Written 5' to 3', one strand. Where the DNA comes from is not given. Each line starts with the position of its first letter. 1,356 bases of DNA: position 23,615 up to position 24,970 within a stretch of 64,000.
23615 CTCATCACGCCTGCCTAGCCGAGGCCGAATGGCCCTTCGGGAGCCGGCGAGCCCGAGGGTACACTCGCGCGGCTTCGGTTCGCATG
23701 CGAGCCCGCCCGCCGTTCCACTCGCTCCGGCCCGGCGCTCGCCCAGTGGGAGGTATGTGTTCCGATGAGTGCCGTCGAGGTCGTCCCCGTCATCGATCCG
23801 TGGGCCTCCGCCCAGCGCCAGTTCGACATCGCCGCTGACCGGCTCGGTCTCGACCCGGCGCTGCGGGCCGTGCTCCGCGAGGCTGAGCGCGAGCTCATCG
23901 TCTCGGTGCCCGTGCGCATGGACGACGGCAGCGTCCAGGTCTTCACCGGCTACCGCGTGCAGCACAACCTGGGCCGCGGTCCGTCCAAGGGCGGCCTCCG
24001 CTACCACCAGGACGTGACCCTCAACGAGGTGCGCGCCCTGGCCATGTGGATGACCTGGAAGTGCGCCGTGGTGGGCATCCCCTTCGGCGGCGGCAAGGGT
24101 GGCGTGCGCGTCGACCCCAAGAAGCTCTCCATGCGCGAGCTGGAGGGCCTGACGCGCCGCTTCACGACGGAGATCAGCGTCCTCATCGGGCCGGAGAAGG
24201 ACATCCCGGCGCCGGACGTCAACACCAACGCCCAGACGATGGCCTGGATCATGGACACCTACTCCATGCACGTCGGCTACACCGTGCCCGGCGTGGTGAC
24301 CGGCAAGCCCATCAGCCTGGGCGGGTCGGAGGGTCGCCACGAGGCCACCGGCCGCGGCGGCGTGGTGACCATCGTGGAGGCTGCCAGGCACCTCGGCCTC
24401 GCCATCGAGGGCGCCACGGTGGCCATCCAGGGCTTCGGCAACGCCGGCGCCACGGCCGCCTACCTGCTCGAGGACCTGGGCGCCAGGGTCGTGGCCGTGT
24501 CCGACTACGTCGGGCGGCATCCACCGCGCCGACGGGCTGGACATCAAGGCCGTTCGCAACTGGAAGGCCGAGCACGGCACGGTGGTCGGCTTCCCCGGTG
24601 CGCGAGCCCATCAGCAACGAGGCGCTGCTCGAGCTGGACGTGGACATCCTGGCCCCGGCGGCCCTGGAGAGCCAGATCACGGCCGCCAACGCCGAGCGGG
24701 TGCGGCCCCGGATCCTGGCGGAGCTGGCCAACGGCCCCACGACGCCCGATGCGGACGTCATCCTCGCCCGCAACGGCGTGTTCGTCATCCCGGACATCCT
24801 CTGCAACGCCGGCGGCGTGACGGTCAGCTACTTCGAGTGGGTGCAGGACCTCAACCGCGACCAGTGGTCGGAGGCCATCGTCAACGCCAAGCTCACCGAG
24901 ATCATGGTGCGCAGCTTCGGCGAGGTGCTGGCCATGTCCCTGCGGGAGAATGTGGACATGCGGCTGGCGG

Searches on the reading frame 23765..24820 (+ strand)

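Call 63: search_protein_families(library=pfam, proteins=[window:23765-24820:+])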
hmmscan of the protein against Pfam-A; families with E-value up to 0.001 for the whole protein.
window:23765-24820:+ (351 aa): 3 families
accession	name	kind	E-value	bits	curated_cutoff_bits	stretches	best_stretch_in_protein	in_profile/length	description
PF02812.23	ELFV_dehydrog_N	-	1.2e-58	196.9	25.3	1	41-167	2-128/129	Glu/Leu/Phe/Val dehydrogenase, dimerisation domain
PF00208.27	ELFV_dehydrog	-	3.2e-16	60.2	23.4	1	186-250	1-66/241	Glutamate/Leucine/Phenylalanine/Valine dehydrogenase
PF02826.25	2-Hacid_dh_C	-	0.00093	19.1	25.1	0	205-250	25-70/178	D-isomer specific 2-hydroxyacid dehydrogenase, NAD binding domain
